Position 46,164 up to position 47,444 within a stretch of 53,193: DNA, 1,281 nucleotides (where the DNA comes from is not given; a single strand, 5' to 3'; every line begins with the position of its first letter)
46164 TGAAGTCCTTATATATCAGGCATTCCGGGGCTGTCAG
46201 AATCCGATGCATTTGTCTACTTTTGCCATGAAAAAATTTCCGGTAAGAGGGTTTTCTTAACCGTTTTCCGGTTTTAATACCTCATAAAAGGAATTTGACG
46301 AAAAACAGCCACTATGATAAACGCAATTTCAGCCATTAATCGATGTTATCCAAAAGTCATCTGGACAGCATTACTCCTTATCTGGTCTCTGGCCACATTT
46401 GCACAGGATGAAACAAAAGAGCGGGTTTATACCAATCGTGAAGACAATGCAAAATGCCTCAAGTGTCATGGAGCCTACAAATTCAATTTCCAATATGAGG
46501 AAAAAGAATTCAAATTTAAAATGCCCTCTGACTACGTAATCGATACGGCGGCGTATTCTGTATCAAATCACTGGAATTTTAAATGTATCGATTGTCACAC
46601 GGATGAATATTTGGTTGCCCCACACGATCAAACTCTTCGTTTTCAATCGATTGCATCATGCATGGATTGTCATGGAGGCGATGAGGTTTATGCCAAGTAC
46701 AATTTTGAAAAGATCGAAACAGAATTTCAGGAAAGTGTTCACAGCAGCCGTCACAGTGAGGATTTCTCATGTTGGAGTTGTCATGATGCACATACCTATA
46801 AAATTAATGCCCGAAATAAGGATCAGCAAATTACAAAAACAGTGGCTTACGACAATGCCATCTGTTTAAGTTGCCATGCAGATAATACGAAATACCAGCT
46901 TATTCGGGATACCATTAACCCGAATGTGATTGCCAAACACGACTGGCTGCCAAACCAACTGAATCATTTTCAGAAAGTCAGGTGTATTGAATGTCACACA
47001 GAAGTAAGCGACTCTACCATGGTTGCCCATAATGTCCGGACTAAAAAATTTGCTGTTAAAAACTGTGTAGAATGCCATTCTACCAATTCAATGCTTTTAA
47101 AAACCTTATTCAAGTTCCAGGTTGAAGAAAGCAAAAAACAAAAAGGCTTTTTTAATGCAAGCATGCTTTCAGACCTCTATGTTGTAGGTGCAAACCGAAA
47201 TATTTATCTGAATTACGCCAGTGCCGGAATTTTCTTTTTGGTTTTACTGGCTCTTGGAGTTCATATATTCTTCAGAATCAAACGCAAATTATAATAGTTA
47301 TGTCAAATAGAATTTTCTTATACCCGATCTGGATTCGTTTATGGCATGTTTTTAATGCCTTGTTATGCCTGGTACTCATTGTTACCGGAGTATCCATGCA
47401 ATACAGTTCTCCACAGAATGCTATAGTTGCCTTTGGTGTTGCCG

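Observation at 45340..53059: Candidate undescribed respiratory/electron-export module: heptahaem cytochrome c, cytochrome b, TAT Fe-S, NrfD-like and unknown anchored protein, plus two soluble cytochromes c, with no catalytic subunit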

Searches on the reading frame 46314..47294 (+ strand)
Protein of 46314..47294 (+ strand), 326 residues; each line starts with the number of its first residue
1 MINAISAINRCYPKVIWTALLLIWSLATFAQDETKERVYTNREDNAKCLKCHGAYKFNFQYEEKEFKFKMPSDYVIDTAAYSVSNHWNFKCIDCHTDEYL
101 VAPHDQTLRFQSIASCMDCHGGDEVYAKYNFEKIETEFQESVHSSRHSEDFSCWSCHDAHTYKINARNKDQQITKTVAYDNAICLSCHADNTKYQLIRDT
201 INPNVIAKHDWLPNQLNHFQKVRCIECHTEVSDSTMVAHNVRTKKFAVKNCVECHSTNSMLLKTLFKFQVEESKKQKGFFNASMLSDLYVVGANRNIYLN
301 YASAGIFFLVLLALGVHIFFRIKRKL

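Call 3: search_protein_families(library=pfam, proteins=[window:46314-47294:+], max_evalue=0.01)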
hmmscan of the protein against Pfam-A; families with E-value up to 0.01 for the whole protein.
window:46314-47294:+ (326 aa): 6 families
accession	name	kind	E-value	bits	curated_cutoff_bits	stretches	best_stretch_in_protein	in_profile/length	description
PF14537.11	Cytochrom_c3_2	-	9.1e-14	52.1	25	2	88-163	6-70/79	Cytochrome c3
PF14522.11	Cytochrome_C7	-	1.2e-11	44.7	24.8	3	140-229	5-67/67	Cytochrome c7 and related cytochrome c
PF09699.15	Paired_CXXCH_1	-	2.7e-08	33.8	20.6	1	152-191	8-39/41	Doubled CXXCH motif (Paired_CXXCH_1)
PF02085.21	Cytochrom_CIII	-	4.4e-06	27.4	22.9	1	77-174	19-92/101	Class III cytochrome C family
PF22678.1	Cytochrom_c_NrfB-like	-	2.7e-05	25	27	0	48-121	1-69/89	Cytochrome c-type protein NrfB-like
PF13435.11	Cytochrome_C554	-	0.0062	17.9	20.8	0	215-256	42-84/84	Cytochrome c554 and c-prime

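Call 4: search_protein_families(library=ncbifam, proteins=[window:46314-47294:+], max_evalue=0.01)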
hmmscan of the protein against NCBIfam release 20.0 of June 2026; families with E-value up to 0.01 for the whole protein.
window:46314-47294:+ (326 aa): 7 families
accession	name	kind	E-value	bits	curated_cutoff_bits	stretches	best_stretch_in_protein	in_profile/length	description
TIGR03508.1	decahem_SO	subfamily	2.4e-09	37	192.2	1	40-256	29-249/258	DmsE family decaheme c-type cytochrome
NF008659.0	PRK11659.1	equivalog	2.6e-07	30.5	184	0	25-96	26-83/188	cytochrome c nitrite reductase pentaheme subunit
TIGR04257.1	nanowire_3heme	domain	2.2e-06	27.7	40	1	135-195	12-65/75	c(7)-type cytochrome triheme domain-containing protein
NF041028.1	decahem_GSU2203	exception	4.3e-06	26.2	325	2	83-191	118-210/317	GSU2203 family decaheme c-type cytochrome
TIGR03146.1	cyt_nit_nrfB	equivalog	3.9e-05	23.9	166.6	0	169-257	72-143/145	cytochrome c nitrite reductase pentaheme subunit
TIGR01905.1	paired_CXXCH_1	subfamily_domain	5.8e-05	22.9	25.2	0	152-191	8-39/41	doubled CXXCH domain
TIGR03153.1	cytochr_NrfH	equivalog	7.4e-05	22.8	134.2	0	84-190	24-135/138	cytochrome c nitrite reductase small subunit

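Call 10: find_homologous_proteins(query=window:46314-47294:+, max_evalue=0.001)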
Query window:46314-47294:+ (326 aa): 2100 proteins with E <= 0.001 among 3473 candidates; the best 120 are listed.
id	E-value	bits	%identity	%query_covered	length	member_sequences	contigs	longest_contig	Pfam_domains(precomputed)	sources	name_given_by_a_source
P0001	1.2e-209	713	94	99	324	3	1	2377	PF09699.16,PF14537.12,PF02085.22,PF14522.12,PF22113.2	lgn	-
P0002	1.7e-193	660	85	99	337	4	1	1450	PF09699.16,PF14537.12,PF02085.22,PF14522.12,PF22113.2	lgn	-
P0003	4.6e-155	534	74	94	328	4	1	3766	PF09699.16,PF14537.12,PF14522.12,PF22113.2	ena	-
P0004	1.1e-134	467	63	94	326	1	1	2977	PF09699.16,PF14537.12,PF14522.12,PF22113.2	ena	-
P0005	8.3e-122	425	57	95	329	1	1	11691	PF09699.16,PF14537.12,PF14522.12,PF22113.2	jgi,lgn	-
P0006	2.3e-118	413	54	97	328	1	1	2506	PF09699.16,PF14537.12,PF14522.12,PF22113.2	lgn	-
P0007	3.1e-112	393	55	95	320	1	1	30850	PF09699.16,PF14537.12,PF14522.12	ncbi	-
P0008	3.8e-110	386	53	95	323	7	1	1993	PF14537.12,PF14522.12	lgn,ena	-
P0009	5.1e-108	379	54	95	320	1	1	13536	PF09699.16,PF14537.12,PF02085.22,PF14522.12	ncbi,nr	ncbi:cytochrome c3 family protein [Desulfosarcina sp.]|nr:cytochrome c3 family protein [Desulfosarci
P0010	7.3e-108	379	54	94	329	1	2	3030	PF09699.16,PF14537.12,PF14522.12,PF22113.2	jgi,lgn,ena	-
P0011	8.9e-108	379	52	95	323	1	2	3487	PF09699.16,PF14537.12,PF14522.12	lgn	-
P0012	1.7e-107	378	51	96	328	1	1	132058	PF09699.16,PF14537.12,PF02085.22,PF14522.12,PF22113.2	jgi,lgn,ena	-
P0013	2.6e-107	377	53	92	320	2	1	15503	PF09699.16,PF14537.12,PF02085.22,PF14522.12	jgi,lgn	-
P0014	6.4e-107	376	51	95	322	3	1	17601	PF09699.16,PF14537.12,PF14522.12,PF22113.2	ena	-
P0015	7.4e-107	376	54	96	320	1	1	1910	PF09699.16,PF14537.12,PF14522.12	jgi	-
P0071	1.2e-102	362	50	96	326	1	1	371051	PF14537.12,PF14522.12,PF22113.2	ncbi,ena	-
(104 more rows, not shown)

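Call 11: find_encoding_contigs(protein=P0009, flank=10000, max_places=2)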
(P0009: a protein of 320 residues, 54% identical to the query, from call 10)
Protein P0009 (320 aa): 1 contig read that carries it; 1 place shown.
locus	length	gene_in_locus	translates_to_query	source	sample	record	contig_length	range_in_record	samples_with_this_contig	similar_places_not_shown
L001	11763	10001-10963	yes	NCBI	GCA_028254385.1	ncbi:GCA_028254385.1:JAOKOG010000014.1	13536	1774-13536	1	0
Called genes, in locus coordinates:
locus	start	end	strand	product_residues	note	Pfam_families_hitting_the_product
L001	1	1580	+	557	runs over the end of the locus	PF17900:Peptidase_M1_N, PF01433:Peptidase_M1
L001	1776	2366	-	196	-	PF09968:DUF2202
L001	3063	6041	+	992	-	PF01433:Peptidase_M1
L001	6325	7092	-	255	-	PF00027:cNMP_binding, PF13545:HTH_Crp_2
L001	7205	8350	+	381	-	PF22113:Mtrc-MtrF_II-IV_dom (faint), PF14522:Cytochrome_C7 (faint), PF14537:Cytochrom_c3_2 (faint)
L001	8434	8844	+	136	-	-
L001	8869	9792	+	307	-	PF19089:DUF5777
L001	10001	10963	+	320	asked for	PF02085:Cytochrom_CIII (faint), PF14522:Cytochrome_C7 (faint), PF09699:Paired_CXXCH_1 (faint), PF14537:Cytochrom_c3_2 (weak)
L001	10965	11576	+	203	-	PF01292:Ni_hydr_CYTB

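Call 12: find_encoding_contigs(protein=P0071, flank=10000, max_places=2)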
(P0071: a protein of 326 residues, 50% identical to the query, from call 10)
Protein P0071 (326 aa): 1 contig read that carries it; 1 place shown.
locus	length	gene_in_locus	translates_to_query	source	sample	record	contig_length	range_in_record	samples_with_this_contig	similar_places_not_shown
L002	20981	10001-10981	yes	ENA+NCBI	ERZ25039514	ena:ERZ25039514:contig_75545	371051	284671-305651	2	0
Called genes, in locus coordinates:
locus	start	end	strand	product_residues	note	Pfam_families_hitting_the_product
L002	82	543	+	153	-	-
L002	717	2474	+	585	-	PF13374:TPR_10 (faint), PF00515:TPR_1 (faint), PF07719:TPR_2 (faint), PF13176:TPR_7 (faint), PF13181:TPR_8 (faint), PF17874:TPR_MalT (weak), PF13424:TPR_12, PF28559:TPR_SusR (weak), +2 more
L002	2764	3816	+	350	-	PF26549:Tricorn_N (faint)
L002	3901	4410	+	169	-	PF18962:Por_Secre_tail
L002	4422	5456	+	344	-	PF09603:Fib_succ_major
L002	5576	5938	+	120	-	PF12680:SnoaL_2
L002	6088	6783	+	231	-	PF00027:cNMP_binding, PF13545:HTH_Crp_2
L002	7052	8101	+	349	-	PF14522:Cytochrome_C7 (faint), PF22113:Mtrc-MtrF_II-IV_dom (faint)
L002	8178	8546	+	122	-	-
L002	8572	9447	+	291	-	PF19089:DUF5777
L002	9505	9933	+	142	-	PF00034:Cytochrom_C, PF13442:Cytochrome_CBB3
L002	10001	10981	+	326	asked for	PF14522:Cytochrome_C7 (faint), PF22113:Mtrc-MtrF_II-IV_dom (weak), PF14537:Cytochrom_c3_2 (weak)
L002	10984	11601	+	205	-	PF01292:Ni_hydr_CYTB, PF14358:DUF4405 (faint)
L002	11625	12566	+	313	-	PF13183:Fer4_8 (faint), PF13187:Fer4_9 (faint), PF13247:Fer4_11, PF00037:Fer4 (weak), PF12797:Fer4_2 (weak), PF12837:Fer4_6 (weak), PF12838:Fer4_7 (weak), PF13247:Fer4_11 (weak), +1 more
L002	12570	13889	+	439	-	PF03916:NrfD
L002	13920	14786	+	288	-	-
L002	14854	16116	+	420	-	PF05140:ResB (weak)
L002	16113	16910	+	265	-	PF01578:Cytochrom_C_asm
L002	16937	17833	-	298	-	PF19089:DUF5777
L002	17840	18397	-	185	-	PF04264:YceI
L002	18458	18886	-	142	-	PF12869:tRNA_anti-like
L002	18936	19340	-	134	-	-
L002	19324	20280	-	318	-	PF13442:Cytochrome_CBB3 (faint), PF07635:PSCyt1 (weak)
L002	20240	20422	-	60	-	-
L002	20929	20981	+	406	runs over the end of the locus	PF00873:ACR_tran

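Call 13: search_solved_structures(query=window:46314-47294:+, max_evalue=1)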
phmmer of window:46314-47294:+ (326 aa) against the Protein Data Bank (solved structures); distinct sequences matched with E-value up to 1: 9.
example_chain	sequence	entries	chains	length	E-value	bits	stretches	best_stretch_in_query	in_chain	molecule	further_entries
28pb_A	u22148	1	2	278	0.00039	23.1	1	69-232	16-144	Cytochrome c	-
5gsn_A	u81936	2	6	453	0.12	15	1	153-212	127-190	Flavin-containing monooxygenase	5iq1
5ipy_A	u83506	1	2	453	0.14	14.8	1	153-212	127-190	Flavin-containing monooxygenase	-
2ozy_A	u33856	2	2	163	0.21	14.1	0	113-257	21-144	Cytochrome c-type protein nrfB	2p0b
9y6s_6t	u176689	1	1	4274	0.23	14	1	149-259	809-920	Dynein heavy chain, putative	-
6v0a_A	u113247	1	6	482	0.32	13.6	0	213-264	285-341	Nitrite reductase (cytochrome; ammonia-forming)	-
7klh_L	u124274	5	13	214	0.42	13.2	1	116-181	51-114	Fab 15033-7 light chain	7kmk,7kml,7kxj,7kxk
1yfq_A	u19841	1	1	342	0.45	13.1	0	148-201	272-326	Cell cycle arrest protein BUB3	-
1m1p_A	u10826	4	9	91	0.69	12.5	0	155-235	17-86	Small tetraheme cytochrome c | Periplasmic tetraheme cytochrome c CctA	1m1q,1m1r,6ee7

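Call 22: search_solved_structures(query=window:46314-47294:+, max_evalue=0.01, show_alignments=1)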
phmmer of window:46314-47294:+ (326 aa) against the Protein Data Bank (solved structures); distinct sequences matched with E-value up to 0.01: 1.
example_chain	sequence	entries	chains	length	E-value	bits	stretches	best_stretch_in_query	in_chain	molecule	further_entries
28pb_A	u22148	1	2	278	0.00039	23.1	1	69-232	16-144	Cytochrome c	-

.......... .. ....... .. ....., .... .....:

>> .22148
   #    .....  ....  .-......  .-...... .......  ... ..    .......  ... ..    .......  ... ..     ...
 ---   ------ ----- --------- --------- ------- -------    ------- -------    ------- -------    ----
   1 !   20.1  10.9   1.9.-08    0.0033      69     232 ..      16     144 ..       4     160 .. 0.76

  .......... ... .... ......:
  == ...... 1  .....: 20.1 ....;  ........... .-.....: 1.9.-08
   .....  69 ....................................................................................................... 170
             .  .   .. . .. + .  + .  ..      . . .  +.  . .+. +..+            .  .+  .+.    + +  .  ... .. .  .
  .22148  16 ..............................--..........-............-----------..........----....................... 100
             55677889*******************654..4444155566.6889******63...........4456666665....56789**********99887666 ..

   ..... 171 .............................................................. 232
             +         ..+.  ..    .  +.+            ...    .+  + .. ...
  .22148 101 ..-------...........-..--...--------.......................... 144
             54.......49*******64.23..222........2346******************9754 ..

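Call 25: find_related_loci(query=A1, collection=genome_contigs, flank=10000)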
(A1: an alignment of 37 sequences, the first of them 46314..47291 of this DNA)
Query A1 (326 aa) in genome_contigs; peptide patterns used: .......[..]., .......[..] (x = any residue, [..] = any of these).
599 stretches matched a pattern (row limit reached: there are more); 573 encode a relative of the query (tblastn E <= 1e-3); the best 80 are kept; 80 distinct loci.
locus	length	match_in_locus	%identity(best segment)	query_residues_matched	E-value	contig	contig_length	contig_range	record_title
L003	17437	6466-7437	53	3-325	2e-117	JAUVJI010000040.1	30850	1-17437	MAG: Bacteroidales bacterium isolate CSMAG_450 CSMAG_450_k127_3273706_length_30850_cov_19.5938, whole genome shotgun seq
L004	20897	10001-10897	55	28-325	5e-111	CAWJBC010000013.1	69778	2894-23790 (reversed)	MAG: uncultured Bacteroidales bacterium isolate MFD04716.bin.1.251 genome assembly, contig: contig_44221, whole genome s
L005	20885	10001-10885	53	32-325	2e-108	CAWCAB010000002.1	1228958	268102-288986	MAG: uncultured Bacteroidetes bacterium isolate MFD03804.bin.1.79 genome assembly, contig: contig_3984, whole genome sho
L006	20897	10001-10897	53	28-325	4e-107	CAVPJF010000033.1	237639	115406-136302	MAG: uncultured Bacteroidales bacterium isolate MFD00032.bin.2.160 genome assembly, contig: contig_56647, whole genome s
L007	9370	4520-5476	50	1-321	4e-107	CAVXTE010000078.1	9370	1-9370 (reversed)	MAG: uncultured Bacteroidales bacterium isolate MFD02923.bin.2.102 genome assembly, contig: contig_50157, whole genome s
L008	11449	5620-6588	49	12-325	5e-107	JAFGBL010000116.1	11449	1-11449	MAG: Bacteroidales bacterium isolate Zod_Metabat.1032 k87_4740319, whole genome shotgun sequence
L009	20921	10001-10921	52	21-325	2e-106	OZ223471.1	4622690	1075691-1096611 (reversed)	MAG: Bacteroidales bacterium isolate a5dadea3-f0cc-47fd-ae8e-5886e0073126 genome assembly, chromosome: 1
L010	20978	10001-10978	49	2-325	3e-106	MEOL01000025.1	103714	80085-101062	MAG: Bacteroidetes bacterium GWF2_41_31 gwf2_scaffold_245, whole genome shotgun sequence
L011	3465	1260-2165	53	12-313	5e-108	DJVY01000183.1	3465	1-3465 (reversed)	MAG TPA_asm: Bacteroidales bacterium UBA6244 UBA6244_contig_178802, whole genome shotgun sequence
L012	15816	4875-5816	52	15-324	1e-105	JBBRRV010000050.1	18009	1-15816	MAG: Bacteroidales bacterium isolate La2_maxbin2.001 La2_maxbin2.001_K_3376843L18009_cov_192.7980, whole genome shotgun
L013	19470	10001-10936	50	14-325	1e-105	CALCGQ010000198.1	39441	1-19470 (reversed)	MAG TPA_asm: uncultured Bacteroidetes bacterium isolate ERR2206796_bin.57_CONCOCT_v1.1_MAG genome assembly, contig: ERZ8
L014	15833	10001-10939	49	15-325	6e-106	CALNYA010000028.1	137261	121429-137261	MAG: uncultured Verrucomicrobiota bacterium isolate LOGT_bin.0235 genome assembly, contig: contig_28093, whole genome sh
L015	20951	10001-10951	50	15-322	2e-105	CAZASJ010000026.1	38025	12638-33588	MAG TPA_asm: uncultured Bacteroidales bacterium isolate binchicken_co42_2 genome assembly, contig: NODE_922_length_38025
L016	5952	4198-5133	49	14-324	2e-105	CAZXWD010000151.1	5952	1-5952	MAG TPA_asm: uncultured Bacteroidales bacterium isolate SRP332253_co2_111 genome assembly, contig: NODE_14448_length_595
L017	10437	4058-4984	51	15-325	3e-105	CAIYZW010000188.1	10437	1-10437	MAG: uncultured Bacteroidetes bacterium isolate Ja1_bin-3933 genome assembly, contig: bin-3933:0188/1089, whole genome s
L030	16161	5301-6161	52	33-322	3e-104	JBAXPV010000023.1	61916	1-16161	MAG: Bacteroidota bacterium isolate ELA540 MAG540_23, whole genome shotgun sequence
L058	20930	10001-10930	49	16-323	8e-100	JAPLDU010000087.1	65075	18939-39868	MAG: Bacteroidia bacterium isolate LacPavin_0419_WC90_MAG_39_9 LacPavin_0419_WC90_scaffold_7742, whole genome shotgun se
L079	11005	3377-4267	49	30-325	3e-97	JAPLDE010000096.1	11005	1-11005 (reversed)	MAG: Bacteroidetes bacterium isolate LacPavin_0419_WC90_MAG_44_8 LacPavin_0419_WC90_scaffold_40849, whole genome shotgun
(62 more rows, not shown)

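Call 33: search_protein_families(library=pfam, proteins=[L030:49-1233:+, L030:1248-2192:+, L030:2196-3665:-, L030:3673-4857:-, L030:11988-13775:+, L030:13800-14606:+, L030:14657-15403:+, L030:15429-16103:-, L079:626-2884:+, L079:8808-10595:+], max_evalue=0.001)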
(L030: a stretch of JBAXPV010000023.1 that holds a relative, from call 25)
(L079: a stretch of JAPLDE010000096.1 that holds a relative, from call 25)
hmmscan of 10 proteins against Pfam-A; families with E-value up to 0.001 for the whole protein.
L030:49-1233:+ (394 aa): 1 family
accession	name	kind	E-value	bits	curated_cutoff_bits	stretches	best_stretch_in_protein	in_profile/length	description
PF01432.26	Peptidase_M3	-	3.6e-64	218.2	27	1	2-372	15-456/457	Peptidase family M3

L030:1248-2192:+ (314 aa): 1 family
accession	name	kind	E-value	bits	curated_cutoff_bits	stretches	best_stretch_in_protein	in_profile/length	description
PF20244.3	DUF6599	-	5.5e-11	42.8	27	1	58-183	9-135/186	Family of unknown function (DUF6599)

L030:2196-3665:- (489 aa): 0 families

L030:3673-4857:- (394 aa): 3 families
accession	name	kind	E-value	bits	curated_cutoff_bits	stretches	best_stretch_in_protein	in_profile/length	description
PF10509.15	GalKase_gal_bdg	-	7.9e-22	77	23.1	1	12-60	4-49/49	Galactokinase galactose-binding signature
PF00288.32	GHMP_kinases_N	-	2.4e-20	72.9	22.3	1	94-181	1-86/87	GHMP kinases N terminal domain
PF08544.19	GHMP_kinases_C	-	1.7e-11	44.8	21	1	284-366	1-84/85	GHMP kinases C terminal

L030:11988-13775:+ (595 aa): 6 families
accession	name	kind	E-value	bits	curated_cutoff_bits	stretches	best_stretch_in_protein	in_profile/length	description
PF04389.22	Peptidase_M28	-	4.6e-45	154.2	21.3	1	275-478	1-188/193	Peptidase family M28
PF13180.12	PDZ_2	-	1.5e-11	44.8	27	1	524-589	9-74/80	PDZ domain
PF01546.33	Peptidase_M20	-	9.1e-08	32.7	24.6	1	294-463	2-187/206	Peptidase family M20/M25/M40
PF02225.27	PA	-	1.4e-07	32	23.9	1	140-228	16-93/95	PA domain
PF17820.7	PDZ_6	-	6.7e-07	29.4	27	1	531-584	2-54/54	PDZ domain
PF00595.29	PDZ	-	6.8e-06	26.8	23.2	1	523-580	20-78/81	PDZ domain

L030:13800-14606:+ (268 aa): 1 family
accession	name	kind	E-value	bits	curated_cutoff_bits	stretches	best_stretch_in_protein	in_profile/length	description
PF01790.23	LGT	-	2.5e-67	227.2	24.9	1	13-257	1-239/240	Prolipoprotein diacylglyceryl transferase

L030:14657-15403:+ (248 aa): 1 family
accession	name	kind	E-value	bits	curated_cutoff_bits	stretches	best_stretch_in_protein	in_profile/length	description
PF00300.27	His_Phos_1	-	3.3e-35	122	21.7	2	4-127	1-117/194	Histidine phosphatase superfamily (branch 1)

L030:15429-16103:- (224 aa): 2 families
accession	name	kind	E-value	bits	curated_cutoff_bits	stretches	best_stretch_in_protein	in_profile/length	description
PF02310.24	B12-binding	-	8.9e-20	71.2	32.1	1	96-211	2-119/121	B12 binding domain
PF01642.28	MM_CoA_mutase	-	2.6e-07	30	22.1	1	1-54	463-512/512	Methylmalonyl-CoA mutase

L079:626-2884:+ (752 aa): 3 families
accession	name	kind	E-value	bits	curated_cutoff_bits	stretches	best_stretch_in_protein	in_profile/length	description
PF13229.12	Beta_helix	-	1.4e-21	77.2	25.9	2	234-357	28-149/158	Right handed beta helix region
PF05048.19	NosD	-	6.6e-21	75.2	23.6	2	278-436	36-184/212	Periplasmic copper-binding protein (NosD)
PF18962.6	Por_Secre_tail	-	2.3e-09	37.9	27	1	673-749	1-74/75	Secretion system C-terminal sorting domain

L079:8808-10595:+ (595 aa): 8 families
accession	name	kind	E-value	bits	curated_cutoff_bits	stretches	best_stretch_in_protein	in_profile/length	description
PF04389.22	Peptidase_M28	-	1.1e-42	146.4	21.3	1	276-475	1-184/193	Peptidase family M28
PF13180.12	PDZ_2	-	3.4e-11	43.7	27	1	526-589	11-74/80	PDZ domain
PF17820.7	PDZ_6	-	2.8e-09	37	27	1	531-584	2-54/54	PDZ domain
PF01546.33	Peptidase_M20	-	3.2e-07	30.9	24.6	1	321-448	31-171/206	Peptidase family M20/M25/M40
PF00595.29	PDZ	-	1.4e-06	29.1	23.2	1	523-572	19-70/81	PDZ domain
PF02225.27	PA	-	3.1e-06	27.7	23.9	1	142-229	17-93/95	PA domain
PF16254.10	DUF4910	-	8.3e-05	22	26.6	1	323-481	83-238/247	Domain of unknown function (DUF4910)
PF05450.20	Nicastrin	-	0.00041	20.4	25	1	321-371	20-72/218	Nicastrin large lobe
